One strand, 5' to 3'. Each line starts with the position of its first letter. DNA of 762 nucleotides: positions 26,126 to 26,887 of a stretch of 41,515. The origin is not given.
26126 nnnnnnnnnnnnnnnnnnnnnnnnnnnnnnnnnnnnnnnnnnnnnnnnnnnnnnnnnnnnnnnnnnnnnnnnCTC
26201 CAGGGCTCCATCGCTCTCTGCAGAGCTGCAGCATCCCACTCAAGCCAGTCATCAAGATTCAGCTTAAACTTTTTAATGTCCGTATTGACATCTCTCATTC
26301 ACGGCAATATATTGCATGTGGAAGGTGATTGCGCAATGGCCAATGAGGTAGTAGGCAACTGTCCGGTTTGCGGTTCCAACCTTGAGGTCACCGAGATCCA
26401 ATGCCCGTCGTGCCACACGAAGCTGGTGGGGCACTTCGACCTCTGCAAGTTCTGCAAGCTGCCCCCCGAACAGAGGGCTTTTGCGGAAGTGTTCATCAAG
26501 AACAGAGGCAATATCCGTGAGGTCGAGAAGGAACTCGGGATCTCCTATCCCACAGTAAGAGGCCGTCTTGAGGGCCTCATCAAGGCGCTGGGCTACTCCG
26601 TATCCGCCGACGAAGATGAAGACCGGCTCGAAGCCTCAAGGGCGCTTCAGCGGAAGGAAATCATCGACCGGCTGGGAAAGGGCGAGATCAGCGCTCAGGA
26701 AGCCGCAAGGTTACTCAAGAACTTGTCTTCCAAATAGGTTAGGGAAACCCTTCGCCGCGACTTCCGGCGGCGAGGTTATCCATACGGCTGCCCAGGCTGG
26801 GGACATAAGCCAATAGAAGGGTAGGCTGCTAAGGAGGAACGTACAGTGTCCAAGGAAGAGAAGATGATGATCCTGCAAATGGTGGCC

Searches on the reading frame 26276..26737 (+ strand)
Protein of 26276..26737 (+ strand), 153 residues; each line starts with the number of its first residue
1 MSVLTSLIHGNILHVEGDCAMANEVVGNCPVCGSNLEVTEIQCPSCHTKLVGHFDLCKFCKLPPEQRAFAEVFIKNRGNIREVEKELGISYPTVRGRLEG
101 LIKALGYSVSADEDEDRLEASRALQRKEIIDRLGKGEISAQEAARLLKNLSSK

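Call 56: search_protein_families(library=pfam, proteins=[window:26276-26737:+], max_evalue=0.001)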
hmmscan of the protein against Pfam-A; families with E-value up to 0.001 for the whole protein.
window:26276-26737:+ (153 aa): 5 families
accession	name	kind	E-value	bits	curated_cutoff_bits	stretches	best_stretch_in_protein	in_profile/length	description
PF09862.15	DUF2089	-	2.8e-24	85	33.4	1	62-107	1-46/47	Domain of unknown function (DUF2089)-HTH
PF22747.2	Zn_ribbon_DUF2089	-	5.9e-14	52.3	27.6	1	29-60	1-32/32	DUF2089 zinc ribbon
PF03119.21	DNA_ligase_ZBD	-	3e-05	24.2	25.8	0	28-37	1-10/27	NAD-dependent DNA ligase C4 zinc finger domain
PF13556.12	HTH_30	-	0.00016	21.8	27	1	71-120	6-53/59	PucR C-terminal helix-turn-helix domain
PF22746.1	SHOCT-like_DUF2089-C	-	0.00017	21.5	27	1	126-152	3-29/32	SHOCT-like domain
